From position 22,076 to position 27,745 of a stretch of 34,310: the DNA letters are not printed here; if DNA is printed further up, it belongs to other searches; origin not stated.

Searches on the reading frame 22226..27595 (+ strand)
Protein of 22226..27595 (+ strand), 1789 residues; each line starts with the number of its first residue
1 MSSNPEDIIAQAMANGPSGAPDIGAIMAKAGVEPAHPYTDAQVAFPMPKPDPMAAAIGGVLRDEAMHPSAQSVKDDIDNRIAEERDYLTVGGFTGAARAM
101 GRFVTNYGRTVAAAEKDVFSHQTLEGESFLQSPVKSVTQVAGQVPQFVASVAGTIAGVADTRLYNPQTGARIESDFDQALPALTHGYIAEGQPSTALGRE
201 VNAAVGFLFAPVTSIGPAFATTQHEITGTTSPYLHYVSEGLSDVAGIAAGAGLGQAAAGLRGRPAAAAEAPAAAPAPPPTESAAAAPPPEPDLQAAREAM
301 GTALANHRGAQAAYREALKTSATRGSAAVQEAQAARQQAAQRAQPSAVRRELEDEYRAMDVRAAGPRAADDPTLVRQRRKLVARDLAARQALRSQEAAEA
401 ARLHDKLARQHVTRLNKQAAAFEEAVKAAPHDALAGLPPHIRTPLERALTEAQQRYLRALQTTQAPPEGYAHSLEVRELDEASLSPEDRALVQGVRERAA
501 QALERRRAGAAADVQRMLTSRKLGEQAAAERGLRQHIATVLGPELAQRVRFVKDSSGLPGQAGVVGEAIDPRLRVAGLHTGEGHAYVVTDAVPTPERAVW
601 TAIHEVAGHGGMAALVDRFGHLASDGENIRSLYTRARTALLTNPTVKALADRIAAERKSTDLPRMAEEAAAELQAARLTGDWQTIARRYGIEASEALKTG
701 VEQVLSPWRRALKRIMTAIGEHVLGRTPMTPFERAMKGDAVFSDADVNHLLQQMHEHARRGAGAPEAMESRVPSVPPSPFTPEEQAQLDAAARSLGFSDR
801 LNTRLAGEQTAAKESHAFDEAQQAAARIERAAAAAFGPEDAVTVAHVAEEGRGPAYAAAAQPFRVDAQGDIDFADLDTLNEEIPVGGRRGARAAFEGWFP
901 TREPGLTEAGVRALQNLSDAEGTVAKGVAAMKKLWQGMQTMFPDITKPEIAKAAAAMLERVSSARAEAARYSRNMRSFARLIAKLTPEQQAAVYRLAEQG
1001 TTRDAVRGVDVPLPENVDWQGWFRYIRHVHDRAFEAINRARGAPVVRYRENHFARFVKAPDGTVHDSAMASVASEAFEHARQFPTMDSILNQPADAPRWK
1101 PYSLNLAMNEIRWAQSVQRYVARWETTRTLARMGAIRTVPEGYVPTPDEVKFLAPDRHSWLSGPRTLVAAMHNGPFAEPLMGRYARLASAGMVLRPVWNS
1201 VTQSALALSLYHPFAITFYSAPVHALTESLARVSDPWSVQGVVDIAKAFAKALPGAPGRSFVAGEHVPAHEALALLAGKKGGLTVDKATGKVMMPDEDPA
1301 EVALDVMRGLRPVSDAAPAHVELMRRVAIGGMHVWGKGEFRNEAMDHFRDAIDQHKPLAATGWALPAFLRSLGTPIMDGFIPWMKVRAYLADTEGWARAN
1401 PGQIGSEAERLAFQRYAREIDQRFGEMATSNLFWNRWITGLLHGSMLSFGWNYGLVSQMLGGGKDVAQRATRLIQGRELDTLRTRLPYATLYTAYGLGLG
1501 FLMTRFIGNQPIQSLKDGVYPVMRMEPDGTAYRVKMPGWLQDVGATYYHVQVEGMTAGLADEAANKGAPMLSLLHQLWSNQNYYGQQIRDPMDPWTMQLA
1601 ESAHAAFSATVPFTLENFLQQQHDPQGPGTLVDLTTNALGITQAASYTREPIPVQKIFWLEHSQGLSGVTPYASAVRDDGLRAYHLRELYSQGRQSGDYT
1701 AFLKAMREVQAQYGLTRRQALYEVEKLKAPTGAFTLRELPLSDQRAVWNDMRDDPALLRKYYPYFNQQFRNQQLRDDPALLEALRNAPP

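Call 15: search_protein_families(library=phrogs, proteins=[window:22226-27595:+], max_evalue=0.001)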
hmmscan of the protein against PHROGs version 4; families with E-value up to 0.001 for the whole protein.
window:22226-27595:+ (1789 aa): 1 family
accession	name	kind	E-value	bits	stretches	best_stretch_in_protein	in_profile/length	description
phrog_22591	-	unknown function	6.3e-09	34.4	1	239-762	960-1351/2434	-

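Call 16: search_protein_families(library=pfam, proteins=[window:22226-27595:+], max_evalue=0.01)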
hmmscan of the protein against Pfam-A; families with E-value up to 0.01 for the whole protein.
window:22226-27595:+ (1789 aa): 1 family
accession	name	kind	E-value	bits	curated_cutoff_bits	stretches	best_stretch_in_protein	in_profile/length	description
PF09548.15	Spore_III_AB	-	0.0003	21.3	32.5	1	689-830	15-152/170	Stage III sporulation protein AB (spore_III_AB)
